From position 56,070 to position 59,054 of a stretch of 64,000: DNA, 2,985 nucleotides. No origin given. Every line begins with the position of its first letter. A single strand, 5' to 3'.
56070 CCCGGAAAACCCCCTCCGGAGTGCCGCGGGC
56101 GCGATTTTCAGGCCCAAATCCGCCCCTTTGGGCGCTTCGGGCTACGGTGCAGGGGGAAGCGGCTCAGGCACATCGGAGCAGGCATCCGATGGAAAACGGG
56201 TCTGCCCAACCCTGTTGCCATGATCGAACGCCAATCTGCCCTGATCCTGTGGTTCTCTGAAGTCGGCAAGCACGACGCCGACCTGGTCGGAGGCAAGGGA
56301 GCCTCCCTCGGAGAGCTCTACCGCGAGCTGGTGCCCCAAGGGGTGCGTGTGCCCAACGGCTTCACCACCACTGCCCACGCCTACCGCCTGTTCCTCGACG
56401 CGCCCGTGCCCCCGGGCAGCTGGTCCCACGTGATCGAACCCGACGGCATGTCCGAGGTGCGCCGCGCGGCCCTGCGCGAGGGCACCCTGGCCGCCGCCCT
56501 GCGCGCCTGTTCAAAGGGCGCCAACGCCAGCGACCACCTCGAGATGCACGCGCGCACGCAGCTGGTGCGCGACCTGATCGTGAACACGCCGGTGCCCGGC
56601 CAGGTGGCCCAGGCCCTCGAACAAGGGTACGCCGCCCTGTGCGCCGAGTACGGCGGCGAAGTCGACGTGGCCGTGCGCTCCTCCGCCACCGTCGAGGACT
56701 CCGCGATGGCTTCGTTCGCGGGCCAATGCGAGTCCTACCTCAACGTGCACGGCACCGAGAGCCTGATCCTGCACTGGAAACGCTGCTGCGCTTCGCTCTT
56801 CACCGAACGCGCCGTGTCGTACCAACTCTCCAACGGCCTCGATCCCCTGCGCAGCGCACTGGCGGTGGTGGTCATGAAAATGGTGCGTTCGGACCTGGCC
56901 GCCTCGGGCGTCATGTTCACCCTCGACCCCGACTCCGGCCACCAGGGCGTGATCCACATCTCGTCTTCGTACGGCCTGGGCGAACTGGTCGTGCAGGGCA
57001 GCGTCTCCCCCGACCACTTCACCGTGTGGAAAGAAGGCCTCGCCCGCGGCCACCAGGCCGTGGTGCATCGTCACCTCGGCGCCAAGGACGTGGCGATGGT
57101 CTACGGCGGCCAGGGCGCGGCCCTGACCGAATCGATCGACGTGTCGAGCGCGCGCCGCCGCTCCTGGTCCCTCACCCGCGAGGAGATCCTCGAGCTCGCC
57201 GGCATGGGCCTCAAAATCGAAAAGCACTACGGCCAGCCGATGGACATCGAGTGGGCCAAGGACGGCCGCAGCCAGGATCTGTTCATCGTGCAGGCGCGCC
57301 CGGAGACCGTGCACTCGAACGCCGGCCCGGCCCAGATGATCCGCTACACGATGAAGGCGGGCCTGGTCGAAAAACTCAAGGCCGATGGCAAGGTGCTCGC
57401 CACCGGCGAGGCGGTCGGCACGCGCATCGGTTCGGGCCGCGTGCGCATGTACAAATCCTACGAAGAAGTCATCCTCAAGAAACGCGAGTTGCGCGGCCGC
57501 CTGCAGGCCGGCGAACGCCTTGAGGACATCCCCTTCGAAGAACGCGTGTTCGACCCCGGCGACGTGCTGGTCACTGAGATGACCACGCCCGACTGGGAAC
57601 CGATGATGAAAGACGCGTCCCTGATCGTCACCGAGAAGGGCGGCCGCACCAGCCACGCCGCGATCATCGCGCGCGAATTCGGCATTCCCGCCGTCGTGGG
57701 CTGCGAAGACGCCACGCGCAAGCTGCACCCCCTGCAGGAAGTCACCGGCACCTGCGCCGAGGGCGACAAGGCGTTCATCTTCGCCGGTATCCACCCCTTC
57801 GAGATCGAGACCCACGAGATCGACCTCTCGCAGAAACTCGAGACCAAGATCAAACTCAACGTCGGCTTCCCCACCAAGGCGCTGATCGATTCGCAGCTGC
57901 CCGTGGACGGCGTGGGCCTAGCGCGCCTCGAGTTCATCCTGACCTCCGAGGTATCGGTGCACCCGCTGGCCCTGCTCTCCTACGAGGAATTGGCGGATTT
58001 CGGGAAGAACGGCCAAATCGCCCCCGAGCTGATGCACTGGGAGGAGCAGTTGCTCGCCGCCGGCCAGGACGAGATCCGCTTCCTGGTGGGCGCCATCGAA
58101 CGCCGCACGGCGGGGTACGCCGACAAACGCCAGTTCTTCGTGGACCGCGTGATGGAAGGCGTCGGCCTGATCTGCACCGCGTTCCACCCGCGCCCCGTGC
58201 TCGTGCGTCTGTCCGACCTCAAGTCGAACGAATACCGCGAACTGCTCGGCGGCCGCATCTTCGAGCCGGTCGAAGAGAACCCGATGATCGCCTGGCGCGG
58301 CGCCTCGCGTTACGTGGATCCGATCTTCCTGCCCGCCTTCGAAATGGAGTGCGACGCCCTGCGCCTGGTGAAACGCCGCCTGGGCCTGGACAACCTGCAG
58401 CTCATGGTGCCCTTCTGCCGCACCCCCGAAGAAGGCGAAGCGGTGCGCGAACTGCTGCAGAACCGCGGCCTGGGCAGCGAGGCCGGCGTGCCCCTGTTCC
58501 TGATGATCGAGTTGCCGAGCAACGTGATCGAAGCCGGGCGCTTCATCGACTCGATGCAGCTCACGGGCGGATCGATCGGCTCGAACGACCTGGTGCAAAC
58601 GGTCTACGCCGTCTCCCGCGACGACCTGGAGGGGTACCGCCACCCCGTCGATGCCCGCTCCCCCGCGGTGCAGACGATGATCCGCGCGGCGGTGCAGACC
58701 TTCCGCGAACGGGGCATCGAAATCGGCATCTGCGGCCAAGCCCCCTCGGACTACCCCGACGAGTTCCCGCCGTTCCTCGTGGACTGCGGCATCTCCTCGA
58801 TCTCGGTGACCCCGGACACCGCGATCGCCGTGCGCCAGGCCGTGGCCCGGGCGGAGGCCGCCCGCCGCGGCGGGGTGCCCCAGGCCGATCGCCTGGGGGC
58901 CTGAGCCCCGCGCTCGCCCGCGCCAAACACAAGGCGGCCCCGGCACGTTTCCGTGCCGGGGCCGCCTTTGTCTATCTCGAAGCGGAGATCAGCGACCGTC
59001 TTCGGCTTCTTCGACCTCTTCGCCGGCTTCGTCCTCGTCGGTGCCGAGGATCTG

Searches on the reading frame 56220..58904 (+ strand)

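Call 75: search_protein_families(library=pfam, proteins=[window:56220-58904:+], max_evalue=0.00001)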
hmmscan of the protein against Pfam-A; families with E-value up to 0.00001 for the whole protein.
window:56220-58904:+ (894 aa): 3 families
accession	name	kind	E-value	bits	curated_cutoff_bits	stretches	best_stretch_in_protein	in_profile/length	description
PF01326.24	PPDK_N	-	3.7e-100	335.8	27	1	21-373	2-320/328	Pyruvate phosphate dikinase, AMP/ATP-binding domain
PF02896.24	PEP-utilizers_C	-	2.5e-42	145.5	22.8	1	536-879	14-292/293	PEP-utilising enzyme, PEP-binding domain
PF00391.29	PEP-utilizers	-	4.5e-24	84.3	23.1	1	444-509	1-66/72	PEP-utilising enzyme, mobile domain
